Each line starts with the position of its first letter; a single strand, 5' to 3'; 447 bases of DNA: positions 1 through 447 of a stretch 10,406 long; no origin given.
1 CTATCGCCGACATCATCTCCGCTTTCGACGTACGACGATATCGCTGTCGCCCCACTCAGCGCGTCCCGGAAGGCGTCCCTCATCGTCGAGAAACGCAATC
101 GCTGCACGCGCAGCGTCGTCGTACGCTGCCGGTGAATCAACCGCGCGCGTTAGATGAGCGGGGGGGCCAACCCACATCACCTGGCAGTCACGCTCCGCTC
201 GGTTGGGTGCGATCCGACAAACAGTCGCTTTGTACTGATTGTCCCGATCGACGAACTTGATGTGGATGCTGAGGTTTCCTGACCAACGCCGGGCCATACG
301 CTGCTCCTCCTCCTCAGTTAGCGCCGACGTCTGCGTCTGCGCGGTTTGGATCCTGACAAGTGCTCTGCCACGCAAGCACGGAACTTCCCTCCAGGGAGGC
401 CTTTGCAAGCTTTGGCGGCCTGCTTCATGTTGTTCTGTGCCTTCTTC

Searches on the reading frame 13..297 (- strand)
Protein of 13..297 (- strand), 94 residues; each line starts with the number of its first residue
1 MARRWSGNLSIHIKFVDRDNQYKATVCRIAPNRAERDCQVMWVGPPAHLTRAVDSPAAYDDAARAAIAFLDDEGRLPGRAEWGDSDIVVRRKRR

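Call 60: find_encoding_contigs(protein=window:13-297:-, flank=10000, max_places=10)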
Protein window:13-297:- (94 aa): 8 contigs read that carry it; 6 places shown.
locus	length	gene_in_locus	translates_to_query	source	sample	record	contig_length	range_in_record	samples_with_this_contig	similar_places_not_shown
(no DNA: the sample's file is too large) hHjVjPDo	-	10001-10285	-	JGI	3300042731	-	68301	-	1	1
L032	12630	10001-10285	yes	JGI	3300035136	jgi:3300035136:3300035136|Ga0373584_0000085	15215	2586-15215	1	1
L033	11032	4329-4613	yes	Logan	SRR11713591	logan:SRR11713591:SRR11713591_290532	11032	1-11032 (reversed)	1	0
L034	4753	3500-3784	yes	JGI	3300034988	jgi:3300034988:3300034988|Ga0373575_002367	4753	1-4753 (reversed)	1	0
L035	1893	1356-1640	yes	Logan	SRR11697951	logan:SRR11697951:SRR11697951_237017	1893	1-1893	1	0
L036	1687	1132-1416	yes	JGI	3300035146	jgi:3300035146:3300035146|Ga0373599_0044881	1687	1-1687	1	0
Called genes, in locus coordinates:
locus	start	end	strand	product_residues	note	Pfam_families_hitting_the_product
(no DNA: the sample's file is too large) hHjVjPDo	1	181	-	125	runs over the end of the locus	-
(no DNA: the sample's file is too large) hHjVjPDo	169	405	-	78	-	-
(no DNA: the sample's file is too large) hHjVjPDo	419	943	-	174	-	-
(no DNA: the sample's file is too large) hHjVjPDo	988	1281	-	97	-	-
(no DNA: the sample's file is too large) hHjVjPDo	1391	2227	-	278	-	PF13539:Peptidase_M15_4 (weak)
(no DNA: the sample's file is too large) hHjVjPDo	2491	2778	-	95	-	-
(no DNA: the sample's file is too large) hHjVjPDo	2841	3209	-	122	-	-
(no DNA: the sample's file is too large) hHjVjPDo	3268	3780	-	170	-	-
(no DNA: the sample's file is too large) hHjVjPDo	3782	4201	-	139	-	-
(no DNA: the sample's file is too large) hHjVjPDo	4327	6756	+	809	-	-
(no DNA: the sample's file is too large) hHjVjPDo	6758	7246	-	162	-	-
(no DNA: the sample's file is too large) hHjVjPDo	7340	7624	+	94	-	-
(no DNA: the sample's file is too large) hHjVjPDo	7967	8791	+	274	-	PF01555:N6_N4_Mtase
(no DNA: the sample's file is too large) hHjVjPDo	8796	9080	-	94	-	-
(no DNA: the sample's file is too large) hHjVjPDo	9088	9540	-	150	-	-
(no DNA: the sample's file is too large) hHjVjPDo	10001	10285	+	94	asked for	-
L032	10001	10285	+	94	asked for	-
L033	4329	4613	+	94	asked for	-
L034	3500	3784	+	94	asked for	-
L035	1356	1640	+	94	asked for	-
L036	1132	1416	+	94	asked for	-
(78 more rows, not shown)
